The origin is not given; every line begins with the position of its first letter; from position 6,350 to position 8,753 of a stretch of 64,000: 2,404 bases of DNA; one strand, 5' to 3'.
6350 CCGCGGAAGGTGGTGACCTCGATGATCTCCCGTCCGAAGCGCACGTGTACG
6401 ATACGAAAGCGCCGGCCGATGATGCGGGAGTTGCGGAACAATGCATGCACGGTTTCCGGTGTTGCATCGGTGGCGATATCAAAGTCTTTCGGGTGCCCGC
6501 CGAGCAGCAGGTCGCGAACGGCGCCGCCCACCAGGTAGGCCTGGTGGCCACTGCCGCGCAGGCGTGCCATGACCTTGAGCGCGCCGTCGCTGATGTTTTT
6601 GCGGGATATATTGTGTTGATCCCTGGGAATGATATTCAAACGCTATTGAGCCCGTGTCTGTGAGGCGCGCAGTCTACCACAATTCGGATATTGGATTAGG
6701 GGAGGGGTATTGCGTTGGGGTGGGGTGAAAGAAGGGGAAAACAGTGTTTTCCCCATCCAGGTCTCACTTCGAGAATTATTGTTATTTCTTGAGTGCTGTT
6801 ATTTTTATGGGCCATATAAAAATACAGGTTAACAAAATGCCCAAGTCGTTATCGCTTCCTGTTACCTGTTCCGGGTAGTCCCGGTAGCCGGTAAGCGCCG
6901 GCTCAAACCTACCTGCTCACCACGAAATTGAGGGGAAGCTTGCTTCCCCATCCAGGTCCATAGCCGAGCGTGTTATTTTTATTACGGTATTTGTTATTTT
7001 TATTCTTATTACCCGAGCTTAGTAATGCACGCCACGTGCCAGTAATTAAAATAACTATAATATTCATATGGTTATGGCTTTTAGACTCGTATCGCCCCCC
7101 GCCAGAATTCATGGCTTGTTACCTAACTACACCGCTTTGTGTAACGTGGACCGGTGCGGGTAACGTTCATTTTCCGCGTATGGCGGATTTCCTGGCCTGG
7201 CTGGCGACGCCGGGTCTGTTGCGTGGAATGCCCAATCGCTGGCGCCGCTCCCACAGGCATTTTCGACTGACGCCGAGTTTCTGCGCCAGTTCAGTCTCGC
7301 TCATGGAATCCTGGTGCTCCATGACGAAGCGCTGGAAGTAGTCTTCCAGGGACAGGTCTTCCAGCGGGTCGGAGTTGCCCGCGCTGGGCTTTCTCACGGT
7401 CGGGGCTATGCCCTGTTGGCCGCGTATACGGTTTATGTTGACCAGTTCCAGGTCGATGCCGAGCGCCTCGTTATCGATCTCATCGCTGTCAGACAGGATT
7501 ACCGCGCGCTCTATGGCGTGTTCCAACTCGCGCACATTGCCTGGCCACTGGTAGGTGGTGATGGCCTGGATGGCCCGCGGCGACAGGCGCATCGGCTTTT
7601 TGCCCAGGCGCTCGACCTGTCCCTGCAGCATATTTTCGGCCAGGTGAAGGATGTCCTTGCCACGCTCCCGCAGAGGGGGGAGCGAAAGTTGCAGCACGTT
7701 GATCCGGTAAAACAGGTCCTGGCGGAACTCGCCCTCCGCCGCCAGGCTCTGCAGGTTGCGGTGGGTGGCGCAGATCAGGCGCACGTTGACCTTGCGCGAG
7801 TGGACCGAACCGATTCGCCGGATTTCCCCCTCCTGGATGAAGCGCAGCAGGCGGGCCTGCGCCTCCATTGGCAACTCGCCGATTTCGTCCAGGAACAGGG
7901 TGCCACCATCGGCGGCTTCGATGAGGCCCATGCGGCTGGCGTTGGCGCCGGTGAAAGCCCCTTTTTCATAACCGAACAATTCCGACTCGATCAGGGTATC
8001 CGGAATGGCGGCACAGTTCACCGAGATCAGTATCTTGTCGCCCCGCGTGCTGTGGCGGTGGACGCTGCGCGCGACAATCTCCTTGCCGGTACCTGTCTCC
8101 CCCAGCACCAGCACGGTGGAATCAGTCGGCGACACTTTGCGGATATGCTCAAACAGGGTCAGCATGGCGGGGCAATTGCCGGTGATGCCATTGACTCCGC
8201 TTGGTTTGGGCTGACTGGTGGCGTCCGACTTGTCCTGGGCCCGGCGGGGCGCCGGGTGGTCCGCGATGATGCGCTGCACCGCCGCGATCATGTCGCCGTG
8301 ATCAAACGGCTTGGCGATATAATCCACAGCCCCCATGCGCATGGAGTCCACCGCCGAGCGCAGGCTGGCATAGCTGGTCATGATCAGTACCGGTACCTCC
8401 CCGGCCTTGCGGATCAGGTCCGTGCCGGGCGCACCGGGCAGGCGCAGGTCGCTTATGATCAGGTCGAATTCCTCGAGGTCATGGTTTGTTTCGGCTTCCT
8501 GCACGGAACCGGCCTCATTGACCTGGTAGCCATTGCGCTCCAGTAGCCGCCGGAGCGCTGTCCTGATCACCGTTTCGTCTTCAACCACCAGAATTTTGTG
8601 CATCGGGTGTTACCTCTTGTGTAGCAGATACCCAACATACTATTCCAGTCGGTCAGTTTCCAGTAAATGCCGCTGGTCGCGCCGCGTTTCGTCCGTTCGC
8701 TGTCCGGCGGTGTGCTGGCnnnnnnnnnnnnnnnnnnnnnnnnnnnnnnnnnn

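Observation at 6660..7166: CbrAB-dependent CrcZ-like sRNA locus between cbrB and pcnB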

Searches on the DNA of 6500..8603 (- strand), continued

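Call 52: search_with_rna_model(model_id=R1, sources=[window, L001, L002, L003, L006, L009, L011, L081, L083, L085, L086, L088, L089, L090, L091, L092, L093, L094, L095, L096, L097, L098, L099, L100, L101, L102, L103, L104, L105, L106, L107, L108, L109, L110, L111, L112, L113, L114, L115, L116, L117, L118, L119, L120, L121, L122, L123, L124, L125, L126, L127, L128, L129, L130, L131, L132, L133, L134, L135, L136, L137, L138, L139, L140, L141, L142, L143, L144, L145, L146, L147, L148, L149, L150, L151, L152, L153, L154, L155, L156, L157, L158, L159, L160, L161, L162, L163, L164, L165, L166, L167, L168, L169, L170, L171, L172, L173, L174, L175, L176], max_evalue=0.01, make_alignment=true)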
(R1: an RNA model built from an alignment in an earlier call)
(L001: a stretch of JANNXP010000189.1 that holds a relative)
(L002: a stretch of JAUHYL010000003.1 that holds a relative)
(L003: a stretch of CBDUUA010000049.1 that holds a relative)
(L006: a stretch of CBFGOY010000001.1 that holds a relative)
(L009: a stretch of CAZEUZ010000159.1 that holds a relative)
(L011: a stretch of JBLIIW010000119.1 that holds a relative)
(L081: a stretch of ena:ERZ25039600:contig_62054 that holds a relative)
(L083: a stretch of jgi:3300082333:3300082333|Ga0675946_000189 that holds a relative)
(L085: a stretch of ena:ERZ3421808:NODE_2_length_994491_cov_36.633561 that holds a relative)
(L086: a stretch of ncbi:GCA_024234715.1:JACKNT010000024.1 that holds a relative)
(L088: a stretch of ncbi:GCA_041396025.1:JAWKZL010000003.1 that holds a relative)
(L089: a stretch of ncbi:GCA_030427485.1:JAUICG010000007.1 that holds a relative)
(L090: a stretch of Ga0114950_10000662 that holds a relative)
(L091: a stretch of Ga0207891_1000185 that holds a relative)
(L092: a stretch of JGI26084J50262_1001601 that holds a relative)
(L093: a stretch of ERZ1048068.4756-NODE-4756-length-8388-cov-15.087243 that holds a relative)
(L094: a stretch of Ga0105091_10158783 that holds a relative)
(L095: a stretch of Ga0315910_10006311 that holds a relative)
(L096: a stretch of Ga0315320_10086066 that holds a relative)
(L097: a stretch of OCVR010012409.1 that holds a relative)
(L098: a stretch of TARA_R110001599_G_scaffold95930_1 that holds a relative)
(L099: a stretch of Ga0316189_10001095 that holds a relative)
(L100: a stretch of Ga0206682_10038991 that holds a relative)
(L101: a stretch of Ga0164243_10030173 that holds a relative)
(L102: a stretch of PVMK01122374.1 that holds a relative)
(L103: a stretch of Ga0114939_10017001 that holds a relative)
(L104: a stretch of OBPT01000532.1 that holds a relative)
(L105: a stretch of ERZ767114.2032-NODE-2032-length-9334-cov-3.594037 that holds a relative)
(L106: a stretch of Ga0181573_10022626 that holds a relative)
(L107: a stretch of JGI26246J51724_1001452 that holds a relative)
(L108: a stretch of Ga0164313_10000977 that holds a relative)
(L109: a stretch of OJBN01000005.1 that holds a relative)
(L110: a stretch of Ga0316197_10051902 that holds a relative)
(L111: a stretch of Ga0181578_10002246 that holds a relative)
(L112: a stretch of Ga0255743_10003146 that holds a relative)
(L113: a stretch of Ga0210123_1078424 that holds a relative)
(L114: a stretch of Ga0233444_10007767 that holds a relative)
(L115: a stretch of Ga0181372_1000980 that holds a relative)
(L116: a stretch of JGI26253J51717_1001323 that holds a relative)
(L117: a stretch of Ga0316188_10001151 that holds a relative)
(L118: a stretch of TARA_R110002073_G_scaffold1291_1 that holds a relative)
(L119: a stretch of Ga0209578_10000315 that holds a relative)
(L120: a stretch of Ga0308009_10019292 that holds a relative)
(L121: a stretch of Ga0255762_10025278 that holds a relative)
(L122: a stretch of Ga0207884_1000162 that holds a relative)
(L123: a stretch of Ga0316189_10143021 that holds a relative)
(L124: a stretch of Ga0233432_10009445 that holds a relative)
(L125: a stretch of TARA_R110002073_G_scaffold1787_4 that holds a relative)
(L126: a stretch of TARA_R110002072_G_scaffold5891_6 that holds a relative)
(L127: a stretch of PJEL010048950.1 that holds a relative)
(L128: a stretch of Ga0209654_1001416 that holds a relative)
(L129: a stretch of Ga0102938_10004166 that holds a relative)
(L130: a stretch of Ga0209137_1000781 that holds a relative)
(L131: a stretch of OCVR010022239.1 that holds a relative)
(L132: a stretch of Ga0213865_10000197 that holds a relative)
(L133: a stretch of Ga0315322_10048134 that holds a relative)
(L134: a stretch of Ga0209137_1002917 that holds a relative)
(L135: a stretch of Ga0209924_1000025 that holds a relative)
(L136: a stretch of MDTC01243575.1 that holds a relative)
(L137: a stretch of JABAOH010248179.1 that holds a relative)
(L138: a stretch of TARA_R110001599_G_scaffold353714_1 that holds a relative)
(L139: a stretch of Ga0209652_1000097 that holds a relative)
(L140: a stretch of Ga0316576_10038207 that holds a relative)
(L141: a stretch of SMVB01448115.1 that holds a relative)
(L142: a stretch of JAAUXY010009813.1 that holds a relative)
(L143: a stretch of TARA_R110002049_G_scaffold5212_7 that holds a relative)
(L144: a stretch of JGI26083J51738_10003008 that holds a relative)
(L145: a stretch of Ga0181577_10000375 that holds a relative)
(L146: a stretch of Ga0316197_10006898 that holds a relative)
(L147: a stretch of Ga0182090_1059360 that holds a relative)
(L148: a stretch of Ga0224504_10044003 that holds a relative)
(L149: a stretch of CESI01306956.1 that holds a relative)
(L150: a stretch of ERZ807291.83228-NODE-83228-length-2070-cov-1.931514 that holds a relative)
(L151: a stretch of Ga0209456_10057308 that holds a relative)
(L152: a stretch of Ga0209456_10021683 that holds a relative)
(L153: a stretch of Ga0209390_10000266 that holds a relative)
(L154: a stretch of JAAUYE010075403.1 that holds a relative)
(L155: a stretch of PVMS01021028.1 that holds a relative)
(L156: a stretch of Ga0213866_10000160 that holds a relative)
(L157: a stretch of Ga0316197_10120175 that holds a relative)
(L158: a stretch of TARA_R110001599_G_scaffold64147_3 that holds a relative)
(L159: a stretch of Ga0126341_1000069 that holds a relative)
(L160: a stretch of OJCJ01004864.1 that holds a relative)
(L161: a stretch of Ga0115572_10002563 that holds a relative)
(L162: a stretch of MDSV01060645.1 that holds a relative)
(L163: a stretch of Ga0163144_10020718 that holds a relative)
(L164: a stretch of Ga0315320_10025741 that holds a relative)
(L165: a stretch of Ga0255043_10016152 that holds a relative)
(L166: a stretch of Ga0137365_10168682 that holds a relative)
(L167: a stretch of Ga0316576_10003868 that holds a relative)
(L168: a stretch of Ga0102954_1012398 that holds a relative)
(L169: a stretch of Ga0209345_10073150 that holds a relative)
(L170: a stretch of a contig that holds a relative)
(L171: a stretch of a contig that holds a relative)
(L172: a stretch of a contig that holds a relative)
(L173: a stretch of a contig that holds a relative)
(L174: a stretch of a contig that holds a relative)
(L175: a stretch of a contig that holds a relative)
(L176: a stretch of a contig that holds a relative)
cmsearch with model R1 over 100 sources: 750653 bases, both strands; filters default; matches with E-value up to 0.01: 134.
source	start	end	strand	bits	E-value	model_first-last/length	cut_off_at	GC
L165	1881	1974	+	106.6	9.7e-16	1-94/94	no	0.32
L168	1880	1973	-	106.3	1.1e-15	1-94/94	no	0.4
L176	7377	7469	-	101.6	7.7e-15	1-94/94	no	0.41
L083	4087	4180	+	101.6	7.7e-15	1-94/94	no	0.37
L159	124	217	-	101.4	8.5e-15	1-94/94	no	0.41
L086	4090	4183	+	100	1.5e-14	1-94/94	no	0.4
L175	520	613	+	99.5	1.9e-14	1-94/94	no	0.4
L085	4084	4177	+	99.2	2.1e-14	1-94/94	no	0.36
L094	410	503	-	99.2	2.1e-14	1-94/94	no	0.43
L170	8215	8308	+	99.2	2.1e-14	1-94/94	no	0.43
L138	3812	3905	+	99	2.3e-14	1-94/94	no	0.37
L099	495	588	-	98.6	2.7e-14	1-94/94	no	0.36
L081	4090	4183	+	98.4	3e-14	1-94/94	no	0.37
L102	277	369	+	98.3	3.1e-14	1-94/94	no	0.37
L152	960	1052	+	97.7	3.9e-14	1-94/94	no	0.34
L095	5735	5828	+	97.4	4.5e-14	1-94/94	no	0.4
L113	333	426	+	95.6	9.3e-14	1-94/94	no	0.41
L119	6767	6859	+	95.1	1.2e-13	1-94/94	no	0.39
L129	3246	3338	+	95.1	1.2e-13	1-94/94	no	0.41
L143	5971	6063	-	94.1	1.8e-13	1-94/94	no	0.4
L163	9916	10010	+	92.6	3.3e-13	1-94/94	no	0.4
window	6923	7016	-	91.8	4.5e-13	1-94/94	no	0.4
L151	1655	1747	-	91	6.5e-13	1-94/94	no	0.37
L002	5584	5676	+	90.5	8e-13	1-94/94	no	0.41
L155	1718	1811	+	89.2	1.3e-12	1-94/94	no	0.38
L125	6846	6940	-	88.6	1.7e-12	1-94/94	no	0.36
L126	7644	7738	+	88.6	1.7e-12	1-94/94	no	0.36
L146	6116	6209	+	87.9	2.4e-12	1-94/94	no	0.38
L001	5580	5673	+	87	3.3e-12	1-94/94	no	0.38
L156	252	347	+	86.3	4.5e-12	1-94/94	no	0.4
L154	974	1069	+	85.6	6.1e-12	1-94/94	no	0.38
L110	264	357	+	84.2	1.1e-11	1-94/94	no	0.37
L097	917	1012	+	84.1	1.1e-11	1-94/94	no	0.44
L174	610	704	-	83.7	1.3e-11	1-94/94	no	0.43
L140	2777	2871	+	83.6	1.4e-11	1-94/94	no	0.46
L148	1012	1104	-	83.3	1.6e-11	1-94/94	no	0.4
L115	6294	6388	-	81.5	3.3e-11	1-94/94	no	0.46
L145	289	380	+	80.8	4.5e-11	1-94/94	no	0.41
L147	8893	8984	+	80.5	5.1e-11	1-94/94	no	0.42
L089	4076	4166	+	80.4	5.3e-11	1-94/94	no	0.35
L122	6801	6895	+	80.1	6e-11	1-94/94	no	0.47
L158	4298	4392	+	79.6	7.4e-11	1-94/94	no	0.46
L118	8329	8423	+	78.8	1e-10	1-94/94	no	0.47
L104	2798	2889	+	78.7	1.1e-10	1-94/94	no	0.39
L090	2936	3030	-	78.2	1.3e-10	1-94/94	no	0.36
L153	148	239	-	77.8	1.6e-10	1-94/94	no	0.38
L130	1664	1755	+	76.3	2.9e-10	1-94/94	no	0.4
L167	8732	8827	-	75.7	3.6e-10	1-94/94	no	0.47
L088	4077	4167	+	75.2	4.5e-10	1-94/94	no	0.41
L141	1307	1404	-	74.2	6.8e-10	1-94/94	no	0.4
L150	1424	1521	-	73.6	8.7e-10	1-94/94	no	0.37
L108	6098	6194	-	72.5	1.4e-09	1-94/94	no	0.39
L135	242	339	-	67.4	1.2e-08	1-94/94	no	0.37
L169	1889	1988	-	65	3.2e-08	1-94/94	no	0.42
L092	1664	1750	+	63.8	5.2e-08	1-94/94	no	0.38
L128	1032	1118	-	63.3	6.4e-08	1-94/94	no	0.39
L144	5781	5867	-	63.1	7.1e-08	1-94/94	no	0.39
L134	6981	7067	+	62.4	9.5e-08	1-94/94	no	0.45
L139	321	407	-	62.3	9.6e-08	1-94/94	no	0.4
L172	14439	14525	-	61.6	1.3e-07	1-94/94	no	0.4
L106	2670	2753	-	61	1.6e-07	1-94/94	no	0.45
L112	7770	7854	-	56.9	9.1e-07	1-94/94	no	0.39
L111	3038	3123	+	54.1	2.9e-06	1-94/94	no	0.43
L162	260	347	-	53.1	4.4e-06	1-94/94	no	0.28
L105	8594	8679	+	53.1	4.5e-06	1-94/94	no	0.44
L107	7615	7700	-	53.1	4.5e-06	1-94/94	no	0.44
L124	4794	4879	-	53.1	4.5e-06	1-94/94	no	0.44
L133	1206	1291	-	53.1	4.5e-06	1-94/94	no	0.44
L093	2143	2228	+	52.5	5.7e-06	1-94/94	no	0.44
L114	6179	6264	-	52.5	5.7e-06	1-94/94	no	0.44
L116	7128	7213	-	52.5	5.7e-06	1-94/94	no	0.44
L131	2995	3080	+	52.5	5.7e-06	1-94/94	no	0.44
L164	2825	2910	-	52.2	6.3e-06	1-94/94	no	0.44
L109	9742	9827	+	52.1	6.6e-06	1-94/94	no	0.44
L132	669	754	+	52.1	6.6e-06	1-94/94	no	0.44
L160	575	660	+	52.1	6.6e-06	1-94/94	no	0.44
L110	480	574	+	51.1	1e-05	1-94/94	no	0.38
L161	2968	3053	+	50.2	1.5e-05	1-94/94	no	0.44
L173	1076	1161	-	50.2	1.5e-05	1-94/94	no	0.44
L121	395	481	-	49.9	1.6e-05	1-94/94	no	0.47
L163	10108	10203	+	49.1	2.3e-05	1-94/94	no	0.42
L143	5778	5870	-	48.9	2.6e-05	1-94/94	no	0.44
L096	9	94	-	48.8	2.7e-05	1-94/94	no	0.47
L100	1470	1555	+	48.8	2.7e-05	1-94/94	no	0.47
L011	862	953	+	48.7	2.7e-05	1-94/94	no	0.38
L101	2783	2879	-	47.8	4.1e-05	1-94/94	no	0.39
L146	6334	6426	+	47.6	4.4e-05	1-94/94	no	0.4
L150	1059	1149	-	47.2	5.1e-05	1-94/94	no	0.38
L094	216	312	-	46.2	7.7e-05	1-94/94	no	0.37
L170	8406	8502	+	46.2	7.7e-05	1-94/94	no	0.37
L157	32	124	+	45.7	9.6e-05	1-94/94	no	0.41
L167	8527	8620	-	45.3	0.00011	1-94/94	no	0.4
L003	5602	5691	+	44.7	0.00015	1-94/94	no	0.32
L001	5785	5877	+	44.6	0.00015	1-94/94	no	0.4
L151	1452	1547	-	44.1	0.00019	1-94/94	no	0.39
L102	479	571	+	43.7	0.00022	1-94/94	no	0.38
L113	538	630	+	43.7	0.00022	1-94/94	no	0.42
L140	2978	3073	+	43.7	0.00022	1-94/94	no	0.41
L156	468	563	+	43.7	0.00022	1-94/94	no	0.43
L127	402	494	+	43.5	0.00024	1-94/94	no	0.38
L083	4287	4383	+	43.4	0.00025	1-94/94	no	0.37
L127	728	825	+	43.2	0.00027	1-94/94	no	0.31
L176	7174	7266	-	43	0.00029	1-94/94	no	0.4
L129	3450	3539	+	43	0.00029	1-94/94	no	0.51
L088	4281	4370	+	42.6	0.00035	1-94/94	no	0.37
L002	5773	5870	+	42.6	0.00035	1-94/94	no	0.41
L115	6195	6289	-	42.5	0.00037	1-94/94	no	0.54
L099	292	388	-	42.4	0.00039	1-94/94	no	0.38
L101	3149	3238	-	42.1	0.00042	1-94/94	no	0.36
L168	1683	1776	-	42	0.00045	1-94/94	no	0.43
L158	4397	4491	+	41.9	0.00047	1-94/94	no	0.55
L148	810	903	-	41.8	0.00048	1-94/94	no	0.41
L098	3676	3763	+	41.7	0.00051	1-94/94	no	0.31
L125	6638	6735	-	41.6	0.00052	1-94/94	no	0.41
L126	7849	7946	+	41.6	0.00052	1-94/94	no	0.41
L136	1136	1227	+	41.5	0.00054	1-94/94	no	0.36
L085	4283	4379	+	41.3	0.00059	1-94/94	no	0.37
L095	5888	5981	+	41.1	0.00065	1-94/94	no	0.4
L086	4273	4366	+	40.7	0.00076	1-94/94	no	0.43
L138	4011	4107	+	40.5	0.00082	1-94/94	no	0.38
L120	2296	2384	+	40.4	0.00088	1-94/94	no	0.33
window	6725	6821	-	39.8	0.0011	1-94/94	no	0.37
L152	1184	1274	+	39.7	0.0012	1-94/94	no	0.38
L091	4384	4473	+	39.1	0.0015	1-94/94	no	0.32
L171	492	581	-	39.1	0.0015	1-94/94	no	0.32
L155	1995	2091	+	38.4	0.002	1-94/94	no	0.4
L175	713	804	+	38.2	0.0021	1-94/94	no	0.41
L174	403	494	-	38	0.0024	1-94/94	no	0.39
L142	339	433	+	37.6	0.0028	1-94/94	no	0.41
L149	3675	3777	+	37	0.0036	1-94/94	no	0.34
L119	6968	7060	+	36.9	0.0038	1-94/94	no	0.47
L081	4292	4387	+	36.8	0.0038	1-94/94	no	0.41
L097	1130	1219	+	35.6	0.0065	1-94/94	no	0.4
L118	8432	8522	+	34.6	0.0097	1-94/94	no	0.54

Alignment A3: 134 matches aligned to the model, 136 columns, each read 5' to 3' on its own strand. Consensus structure (alignment columns), stored with it:
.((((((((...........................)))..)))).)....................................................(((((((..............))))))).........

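Call 64: search_with_rna_model(model_id=R1, sources=[L004, L005, L007, L008, L010, L082, L084, L087, L177, L178, L179, L180, L181, L182, L183, L184, L185, L186, L187, L188, L189, L190, L191, L192, L193, L194, L195, L196, L197, L198, L199, L200, L201, L202, L203, L204, L205, L206, L207, L208, L209], max_evalue=0.01)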
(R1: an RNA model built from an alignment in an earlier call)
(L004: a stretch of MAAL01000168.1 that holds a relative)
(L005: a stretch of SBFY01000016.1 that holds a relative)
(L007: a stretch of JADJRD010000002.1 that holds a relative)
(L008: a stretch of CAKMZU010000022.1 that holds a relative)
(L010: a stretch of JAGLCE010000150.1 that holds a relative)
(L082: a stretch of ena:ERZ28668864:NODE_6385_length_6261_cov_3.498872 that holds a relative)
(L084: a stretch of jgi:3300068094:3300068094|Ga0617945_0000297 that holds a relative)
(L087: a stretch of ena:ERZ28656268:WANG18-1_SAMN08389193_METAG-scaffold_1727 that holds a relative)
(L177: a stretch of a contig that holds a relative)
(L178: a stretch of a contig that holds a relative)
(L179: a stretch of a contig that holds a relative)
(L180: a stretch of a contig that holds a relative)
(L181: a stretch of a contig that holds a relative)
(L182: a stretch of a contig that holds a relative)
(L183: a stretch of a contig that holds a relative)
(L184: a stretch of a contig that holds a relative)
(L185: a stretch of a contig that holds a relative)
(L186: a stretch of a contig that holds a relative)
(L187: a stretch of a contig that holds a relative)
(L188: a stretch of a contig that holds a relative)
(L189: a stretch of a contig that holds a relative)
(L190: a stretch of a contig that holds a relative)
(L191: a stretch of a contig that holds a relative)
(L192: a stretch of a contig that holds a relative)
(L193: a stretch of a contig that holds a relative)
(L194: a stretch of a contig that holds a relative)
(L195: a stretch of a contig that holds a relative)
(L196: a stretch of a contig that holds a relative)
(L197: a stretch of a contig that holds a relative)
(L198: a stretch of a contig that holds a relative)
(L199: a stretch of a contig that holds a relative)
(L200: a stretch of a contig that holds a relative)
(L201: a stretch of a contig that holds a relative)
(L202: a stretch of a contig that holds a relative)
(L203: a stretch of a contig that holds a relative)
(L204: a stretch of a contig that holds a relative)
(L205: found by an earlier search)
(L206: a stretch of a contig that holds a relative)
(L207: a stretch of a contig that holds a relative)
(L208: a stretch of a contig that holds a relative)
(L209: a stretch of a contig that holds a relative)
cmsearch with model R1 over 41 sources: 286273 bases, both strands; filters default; matches with E-value up to 0.01: 48.
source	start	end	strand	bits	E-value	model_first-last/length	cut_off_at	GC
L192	2422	2515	-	106.6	3.7e-16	1-94/94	no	0.38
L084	4087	4180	+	101.6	2.9e-15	1-94/94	no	0.37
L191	646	739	+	101.2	3.5e-15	1-94/94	no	0.37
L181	1527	1620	+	100.3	5.1e-15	1-94/94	no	0.4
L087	4090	4183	+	100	5.7e-15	1-94/94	no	0.4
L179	4601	4694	+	99.5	7.1e-15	1-94/94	no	0.4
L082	3880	3973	+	98.4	1.1e-14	1-94/94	no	0.37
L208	2498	2592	+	95.6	3.6e-14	1-94/94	no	0.39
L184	1892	1984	-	93.9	7.2e-14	1-94/94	no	0.39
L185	1553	1645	-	93.9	7.2e-14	1-94/94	no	0.39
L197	5371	5464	+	93.6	8.2e-14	1-94/94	no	0.43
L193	2272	2366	+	84.7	3.3e-12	1-94/94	no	0.39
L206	8255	8346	+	80.8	1.7e-11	1-94/94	no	0.41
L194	8475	8566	+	77.6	6.3e-11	1-94/94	no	0.4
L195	3147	3243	-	68.9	2.4e-09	1-94/94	no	0.44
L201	11734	11831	-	67.4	4.4e-09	1-94/94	no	0.37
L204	5435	5520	+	66.2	7.4e-09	1-85/94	3'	0.48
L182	1421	1507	-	64.3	1.6e-08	1-94/94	no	0.37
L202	3229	3315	+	62.3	3.6e-08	1-94/94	no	0.4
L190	790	875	-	54.1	1.1e-06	1-94/94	no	0.43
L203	9014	9099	+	53.7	1.3e-06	1-94/94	no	0.41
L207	727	812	-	53.7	1.3e-06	1-94/94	no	0.41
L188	3193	3278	+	53.1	1.7e-06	1-94/94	no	0.44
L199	98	183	-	52.5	2.2e-06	1-94/94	no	0.44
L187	686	772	-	52.3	2.4e-06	1-94/94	no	0.46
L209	970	1055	-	52.1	2.5e-06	1-94/94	no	0.44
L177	3458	3543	+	52.1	2.5e-06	1-94/94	no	0.44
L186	3724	3809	+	51.4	3.4e-06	1-94/94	no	0.45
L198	1103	1188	-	50.2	5.6e-06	1-94/94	no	0.44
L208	2707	2802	+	50.1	5.8e-06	1-94/94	no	0.38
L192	2221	2315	-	46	3.2e-05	1-94/94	no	0.38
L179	4803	4899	+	43.7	8.5e-05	1-94/94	no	0.39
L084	4287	4383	+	43.4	9.7e-05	1-94/94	no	0.37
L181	1727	1823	+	41.7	0.00019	1-94/94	no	0.38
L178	3660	3756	-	41.7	0.00019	1-94/94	no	0.38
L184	1691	1785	-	41.6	0.0002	1-94/94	no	0.41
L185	1352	1446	-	41.6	0.0002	1-94/94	no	0.41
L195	2847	2944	-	41.5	0.00021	1-94/94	no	0.37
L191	846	942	+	41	0.00026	1-94/94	no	0.38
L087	4273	4366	+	40.7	0.00029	1-94/94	no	0.43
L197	5578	5673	+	40.6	0.0003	1-94/94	no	0.4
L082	4074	4176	+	39.8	0.00042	1-94/94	no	0.38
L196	5051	5144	-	39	0.00058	1-94/94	no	0.32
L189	2128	2215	+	39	0.00058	1-94/94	no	0.28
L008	7352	7440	+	37.9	0.00095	1-94/94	no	0.28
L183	2879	2982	+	37.6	0.001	1-94/94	no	0.32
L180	606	708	+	37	0.0014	1-94/94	no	0.34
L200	1491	1583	-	34.5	0.0039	1-94/94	no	0.41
